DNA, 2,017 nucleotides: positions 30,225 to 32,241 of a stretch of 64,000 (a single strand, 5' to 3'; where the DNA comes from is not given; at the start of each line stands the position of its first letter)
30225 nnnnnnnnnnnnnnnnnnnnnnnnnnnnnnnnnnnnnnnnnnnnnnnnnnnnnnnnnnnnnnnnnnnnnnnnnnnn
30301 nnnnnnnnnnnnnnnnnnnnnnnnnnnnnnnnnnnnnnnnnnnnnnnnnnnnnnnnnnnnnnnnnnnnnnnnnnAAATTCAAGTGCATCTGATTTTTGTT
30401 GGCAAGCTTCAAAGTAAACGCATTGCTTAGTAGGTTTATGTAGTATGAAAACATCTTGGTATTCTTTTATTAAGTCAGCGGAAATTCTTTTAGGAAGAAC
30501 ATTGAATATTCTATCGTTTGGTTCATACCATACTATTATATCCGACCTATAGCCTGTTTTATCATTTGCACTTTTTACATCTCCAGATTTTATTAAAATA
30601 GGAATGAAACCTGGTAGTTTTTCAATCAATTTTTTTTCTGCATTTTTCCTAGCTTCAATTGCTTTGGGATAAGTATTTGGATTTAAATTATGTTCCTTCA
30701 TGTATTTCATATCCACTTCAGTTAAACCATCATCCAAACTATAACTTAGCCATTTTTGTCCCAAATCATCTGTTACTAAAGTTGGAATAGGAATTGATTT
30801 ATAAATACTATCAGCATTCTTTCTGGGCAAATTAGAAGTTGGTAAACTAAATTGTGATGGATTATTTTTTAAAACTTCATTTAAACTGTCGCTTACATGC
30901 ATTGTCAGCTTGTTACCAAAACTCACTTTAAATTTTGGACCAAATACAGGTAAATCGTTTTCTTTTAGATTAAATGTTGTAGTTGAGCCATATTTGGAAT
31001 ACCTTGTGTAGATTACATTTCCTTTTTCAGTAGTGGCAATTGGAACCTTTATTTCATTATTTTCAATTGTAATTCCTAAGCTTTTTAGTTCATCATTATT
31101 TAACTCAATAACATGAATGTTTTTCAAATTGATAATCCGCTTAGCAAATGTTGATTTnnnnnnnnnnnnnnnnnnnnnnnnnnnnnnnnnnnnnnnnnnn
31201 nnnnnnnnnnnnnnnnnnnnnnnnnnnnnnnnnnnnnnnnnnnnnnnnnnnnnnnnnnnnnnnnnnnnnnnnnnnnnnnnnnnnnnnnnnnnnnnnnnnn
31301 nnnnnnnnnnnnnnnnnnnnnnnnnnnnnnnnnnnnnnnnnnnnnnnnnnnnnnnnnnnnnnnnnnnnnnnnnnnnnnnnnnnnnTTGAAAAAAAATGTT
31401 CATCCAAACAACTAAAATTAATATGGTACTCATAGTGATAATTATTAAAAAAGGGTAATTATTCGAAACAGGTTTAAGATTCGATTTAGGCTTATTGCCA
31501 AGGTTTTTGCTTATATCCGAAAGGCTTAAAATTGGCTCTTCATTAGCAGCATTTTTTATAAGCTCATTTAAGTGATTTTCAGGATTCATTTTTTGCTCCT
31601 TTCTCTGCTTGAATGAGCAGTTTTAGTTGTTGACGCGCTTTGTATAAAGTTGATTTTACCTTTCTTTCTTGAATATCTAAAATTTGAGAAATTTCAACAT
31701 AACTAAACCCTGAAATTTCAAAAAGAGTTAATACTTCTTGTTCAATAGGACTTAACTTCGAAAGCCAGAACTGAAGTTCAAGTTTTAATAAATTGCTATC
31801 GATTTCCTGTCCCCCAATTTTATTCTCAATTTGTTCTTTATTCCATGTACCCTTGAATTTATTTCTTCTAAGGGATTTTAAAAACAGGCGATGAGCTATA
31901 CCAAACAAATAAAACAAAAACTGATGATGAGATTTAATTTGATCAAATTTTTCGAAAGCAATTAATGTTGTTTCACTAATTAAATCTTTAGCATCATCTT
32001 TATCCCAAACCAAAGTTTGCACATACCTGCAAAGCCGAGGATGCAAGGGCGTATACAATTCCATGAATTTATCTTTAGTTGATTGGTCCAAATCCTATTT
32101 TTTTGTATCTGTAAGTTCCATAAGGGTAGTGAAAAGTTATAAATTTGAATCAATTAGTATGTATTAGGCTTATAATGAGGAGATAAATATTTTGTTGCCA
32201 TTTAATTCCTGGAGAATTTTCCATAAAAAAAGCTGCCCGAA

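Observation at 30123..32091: ECF sigma factor coupled to a membrane protein that ends in a T9SS sorting domain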

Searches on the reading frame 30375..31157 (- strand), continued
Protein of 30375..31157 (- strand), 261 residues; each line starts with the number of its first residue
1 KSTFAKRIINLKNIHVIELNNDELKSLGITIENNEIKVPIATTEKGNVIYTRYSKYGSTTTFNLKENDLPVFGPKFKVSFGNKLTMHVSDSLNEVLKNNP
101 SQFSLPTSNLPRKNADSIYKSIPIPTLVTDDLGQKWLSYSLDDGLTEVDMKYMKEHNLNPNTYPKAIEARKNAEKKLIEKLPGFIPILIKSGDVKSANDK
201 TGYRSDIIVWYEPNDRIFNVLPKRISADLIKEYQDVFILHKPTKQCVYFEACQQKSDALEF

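Call 98: find_encoding_contigs(protein=P0129, flank=3000, max_places=2)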
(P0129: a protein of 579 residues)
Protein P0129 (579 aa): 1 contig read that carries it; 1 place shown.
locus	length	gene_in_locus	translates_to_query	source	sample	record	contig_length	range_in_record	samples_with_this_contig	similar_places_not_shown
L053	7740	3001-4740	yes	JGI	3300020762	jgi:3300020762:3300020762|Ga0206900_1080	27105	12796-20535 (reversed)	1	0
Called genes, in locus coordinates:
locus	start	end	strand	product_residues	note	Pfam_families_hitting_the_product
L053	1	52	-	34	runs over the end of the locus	-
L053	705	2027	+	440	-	PF02881:SRP54_N, PF06414:Zeta_toxin (weak), PF13401:AAA_22 (weak), PF00448:SRP54, PF01656:CbiA (weak), PF16575:CLP1_P (faint), PF02978:SRP_SPB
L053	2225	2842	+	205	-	PF07638:Sigma70_ECF (weak), PF04542:Sigma70_r2, PF08281:Sigma70_r4_2, PF04545:Sigma70_r4 (weak)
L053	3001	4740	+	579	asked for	PF18962:Por_Secre_tail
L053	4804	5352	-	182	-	PF25593:GldD_lipo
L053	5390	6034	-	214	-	PF01810:LysE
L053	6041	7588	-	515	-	PF03321:GH3, PF23571:GH3_M, PF23572:GH3_C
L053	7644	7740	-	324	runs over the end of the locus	PF01713:Smr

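Call 99: find_encoding_contigs(protein=P0145, flank=3000, max_places=2)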
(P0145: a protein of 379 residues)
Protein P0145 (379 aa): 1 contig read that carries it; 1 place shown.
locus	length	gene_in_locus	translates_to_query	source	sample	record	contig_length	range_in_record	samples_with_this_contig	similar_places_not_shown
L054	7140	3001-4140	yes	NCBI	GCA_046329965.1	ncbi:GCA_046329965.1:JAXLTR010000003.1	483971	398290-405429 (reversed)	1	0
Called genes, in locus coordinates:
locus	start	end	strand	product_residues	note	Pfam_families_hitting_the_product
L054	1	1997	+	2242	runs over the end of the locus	PF00155:Aminotran_1_2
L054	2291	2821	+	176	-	PF04542:Sigma70_r2, PF08281:Sigma70_r4_2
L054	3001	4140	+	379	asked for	PF18962:Por_Secre_tail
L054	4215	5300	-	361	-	PF09721:Exosortase_EpsH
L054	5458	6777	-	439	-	-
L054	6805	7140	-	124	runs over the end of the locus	-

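Call 100: find_encoding_contigs(protein=P0101, flank=3000, max_places=2)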
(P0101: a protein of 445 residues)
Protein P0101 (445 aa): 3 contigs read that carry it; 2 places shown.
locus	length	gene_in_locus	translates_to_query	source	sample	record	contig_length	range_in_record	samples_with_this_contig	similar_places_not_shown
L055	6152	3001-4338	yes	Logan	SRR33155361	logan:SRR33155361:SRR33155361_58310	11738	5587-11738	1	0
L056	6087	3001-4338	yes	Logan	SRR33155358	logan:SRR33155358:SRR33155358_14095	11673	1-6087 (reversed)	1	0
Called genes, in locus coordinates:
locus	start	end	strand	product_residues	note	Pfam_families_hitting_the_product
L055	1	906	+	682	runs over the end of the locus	PF07676:PD40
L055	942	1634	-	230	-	-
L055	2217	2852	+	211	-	PF07638:Sigma70_ECF (weak), PF04542:Sigma70_r2, PF08281:Sigma70_r4_2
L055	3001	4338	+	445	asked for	PF18962:Por_Secre_tail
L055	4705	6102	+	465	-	PF00092:VWA, PF13519:VWA_2, PF00691:OmpA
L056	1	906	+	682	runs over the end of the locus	PF07676:PD40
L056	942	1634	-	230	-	-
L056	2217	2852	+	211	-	PF07638:Sigma70_ECF (weak), PF04542:Sigma70_r2, PF08281:Sigma70_r4_2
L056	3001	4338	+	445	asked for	PF18962:Por_Secre_tail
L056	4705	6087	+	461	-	?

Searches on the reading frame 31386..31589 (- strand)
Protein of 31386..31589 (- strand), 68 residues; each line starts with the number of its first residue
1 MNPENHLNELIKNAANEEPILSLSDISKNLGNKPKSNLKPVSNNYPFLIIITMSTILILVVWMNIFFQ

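Call 76: search_solved_structures(query=A5, max_evalue=10)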
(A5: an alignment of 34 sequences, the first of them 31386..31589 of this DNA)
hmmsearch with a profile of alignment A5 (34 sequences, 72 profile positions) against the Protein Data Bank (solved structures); distinct sequences matched with E-value up to 10: 17.
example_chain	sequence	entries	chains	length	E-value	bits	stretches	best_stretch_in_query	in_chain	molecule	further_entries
9u9i_S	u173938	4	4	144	0.11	15.8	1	7-31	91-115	AP-4 complex subunit sigma-1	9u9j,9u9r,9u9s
7pty_A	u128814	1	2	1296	0.2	15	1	25-59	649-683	Delta-latroinsectotoxin-Lt1a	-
7oya_E1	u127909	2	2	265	0.55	13.6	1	14-55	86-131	60S ribosomal protein L6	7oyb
7kah_D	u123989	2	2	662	1.2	12.5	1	12-63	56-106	Protein translocation protein SEC63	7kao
6n3q_D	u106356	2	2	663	1.2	12.5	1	12-63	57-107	Protein translocation protein SEC63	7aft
3vmq_A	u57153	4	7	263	1.2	12.5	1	33-67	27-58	Monofunctional glycosyltransferase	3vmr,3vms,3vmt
6nd1_A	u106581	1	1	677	1.3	12.4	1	12-63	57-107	Protein translocation protein SEC63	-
7kar_D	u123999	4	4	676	1.3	12.4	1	12-63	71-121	Protein translocation protein SEC63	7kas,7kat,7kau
7kb5_D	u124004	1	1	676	1.3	12.4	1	12-63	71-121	Protein translocation protein SEC63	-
7w5z_I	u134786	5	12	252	1.3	12.4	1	8-47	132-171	Cytochrome c oxidase subunit TT9 | COXTT9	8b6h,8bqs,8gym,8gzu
7kai_D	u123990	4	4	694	1.3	12.4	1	12-63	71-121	Protein translocation protein SEC63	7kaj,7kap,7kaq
1f1s_A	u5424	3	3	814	2.8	11.3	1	8-46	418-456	HYALURONATE LYASE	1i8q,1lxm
4ige_A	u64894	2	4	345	7.1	10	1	4-46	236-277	Enoyl-acyl carrier reductase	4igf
2o2y_A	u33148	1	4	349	7.2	10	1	4-46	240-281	Enoyl-acyl carrier reductase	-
1vrw_A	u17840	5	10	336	7.9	9.9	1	4-46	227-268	ENOYL-ACYL CARRIER REDUCTASE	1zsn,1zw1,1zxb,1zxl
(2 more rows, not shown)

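Call 77: search_protein_families(library=pfam, alignment_id=A5, max_evalue=1)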
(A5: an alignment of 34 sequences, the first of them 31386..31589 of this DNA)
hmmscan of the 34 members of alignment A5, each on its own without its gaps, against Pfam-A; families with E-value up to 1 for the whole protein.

A. member 1, window:31386-31589:- (68 aa): 0 families

B. families by the number of members that match (of 34 scanned): 25 families
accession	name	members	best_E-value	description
PF00004.35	AAA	2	0.0047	ATPase family associated with various cellular activities (AAA)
PF23802.1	DUF7178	1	0.0084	Family of unknown function (DUF7178)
PF11023.14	DUF2614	1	0.02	Zinc-ribbon containing domain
PF12296.13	HsbA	1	0.023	Hydrophobic surface binding protein A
PF14104.11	DUF4277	1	0.024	Domain of unknown function (DUF4277)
PF20617.3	DUF6803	1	0.025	Family of unknown function (DUF6803)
PF18812.6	PBECR3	1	0.041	phage-Barnase-EndoU-ColicinE5/D-RelE like nuclease3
PF13420.13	Acetyltransf_4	1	0.047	Acetyltransferase (GNAT) domain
PF24983.1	DUF7774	1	0.054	Domain of unknown function (DUF7774)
PF24436.2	INTS7_N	1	0.062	Integrator complex subunit 7, N-terminal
PF21219.3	USH1C_N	1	0.064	Harmonin, N-terminal domain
PF03896.21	TRAP_alpha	1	0.065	Translocon-associated protein (TRAP), alpha subunit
PF18513.6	Pro_sub2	1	0.07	Prodomain subtilisin 2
PF12141.13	BMT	1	0.094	Beta-mannosyltransferases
PF15737.10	DUF4685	1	0.095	Domain of unknown function (DUF4685)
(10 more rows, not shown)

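Call 93: find_homologous_proteins(query=A6, max_evalue=10)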
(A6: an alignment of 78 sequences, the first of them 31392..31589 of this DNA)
Query A6 (78 sequences): 345 candidates shared short words with the query, none scored E <= 10.

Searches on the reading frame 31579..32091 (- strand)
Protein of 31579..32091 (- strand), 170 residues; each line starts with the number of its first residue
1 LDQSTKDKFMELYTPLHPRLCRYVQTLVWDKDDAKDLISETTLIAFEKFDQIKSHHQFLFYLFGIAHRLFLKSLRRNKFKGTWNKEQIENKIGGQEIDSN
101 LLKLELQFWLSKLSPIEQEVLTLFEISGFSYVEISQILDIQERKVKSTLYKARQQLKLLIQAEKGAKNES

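Call 3: search_protein_families(library=pfam, proteins=[window:31579-32091:-], max_evalue=1)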
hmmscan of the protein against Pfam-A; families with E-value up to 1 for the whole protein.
window:31579-32091:- (170 aa): 8 families
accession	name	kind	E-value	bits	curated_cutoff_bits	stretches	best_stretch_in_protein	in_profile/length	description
PF08281.18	Sigma70_r4_2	-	2.8e-12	46.5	25.7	1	109-156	7-54/54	Sigma-70, region 4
PF04542.20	Sigma70_r2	-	2e-09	37.5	24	1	12-78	1-69/71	Sigma-70 region 2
PF04545.22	Sigma70_r4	-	4.5e-07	29.7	24.1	1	109-157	1-49/50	Sigma-70, region 4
PF07638.17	Sigma70_ECF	-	0.00014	22.3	21.1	1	43-156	60-179/185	ECF sigma factor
PF00196.25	GerE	-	0.0044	17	23.5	1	112-157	2-46/57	Bacterial regulatory proteins, luxR family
PF22233.2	PhyR_sigma-like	-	0.0086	16.3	27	1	110-155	1-46/50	Response regulator PhyR, sigma-like domain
PF18499.6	Cue1_U7BR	-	0.016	15.6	27.4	1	137-164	20-46/52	Ubc7p-binding region of Cue1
PF11242.13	DUF2774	-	0.12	13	29.2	1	120-153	6-38/63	Protein of unknown function (DUF2774)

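Call 4: search_protein_families(library=ncbifam, proteins=[window:31579-32091:-], max_evalue=1)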
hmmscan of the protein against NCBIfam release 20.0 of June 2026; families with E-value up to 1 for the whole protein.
window:31579-32091:- (170 aa): 87 families (the best 25 are shown)
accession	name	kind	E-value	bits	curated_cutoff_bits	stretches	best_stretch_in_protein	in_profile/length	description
NF058625.1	sigma_PG0214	equivalog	1.7e-20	73.4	130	1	6-163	3-164/170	GFO_1088 family ECF-type sigma factor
TIGR02985.1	Sig70_bacteroi1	subfamily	1.3e-19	71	126.4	1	8-157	2-159/162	RNA polymerase sigma-70 factor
TIGR02950.1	SigM_subfam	subfamily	1.7e-19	70.2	147.95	1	11-159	4-157/159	RNA polymerase sigma factor, SigM family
NF007226.0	PRK09644.1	equivalog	4.9e-18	65.8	199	1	20-167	14-164/166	RNA polymerase sigma factor SigM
TIGR02937.1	sigma70-ECF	superfamily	1.1e-17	64.2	42.9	1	9-157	3-162/165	sigma-70 family RNA polymerase sigma factor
TIGR02983.1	SigE-fam_strep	subfamily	1.7e-17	63.8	141.55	1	3-160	2-158/162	SigE family RNA polymerase sigma factor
NF007216.0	PRK09638.1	equivalog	2.7e-16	59.8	194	1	6-157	17-171/180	RNA polymerase sigma factor SigY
NF009170.0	PRK12517.1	subfamily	5e-15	55.4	197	1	5-166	21-182/188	RNA polymerase sigma factor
NF007227.0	PRK09645.1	subfamily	8e-15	55.2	202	1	6-162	12-172/177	sigma-70 family RNA polymerase sigma factor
TIGR02952.1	Sig70_famx2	equivalog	2.1e-14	53.8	206.45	1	2-158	6-168/170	ECF subfamily RNA polymerase sigma factor, BldN family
NF009193.0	PRK12541.1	equivalog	3.5e-14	53.4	171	1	6-157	4-157/161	RNA polymerase sigma factor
NF009164.0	PRK12511.1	equivalog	1.8e-13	50.4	185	1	10-164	8-163/182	RNA polymerase sigma factor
TIGR02989.1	Sig-70_gvs1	subfamily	2.5e-13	50.3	124.55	1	8-157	2-155/158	RNA polymerase sigma-70 factor, Rhodopirellula/Verrucomicrobium family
NF008888.0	PRK11922.1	equivalog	2.1e-12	47.2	204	1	14-163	37-199/231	RNA polymerase sigma factor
TIGR02959.1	SigZ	equivalog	2.3e-12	47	168.65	1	17-160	5-148/170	RNA polymerase sigma factor SigZ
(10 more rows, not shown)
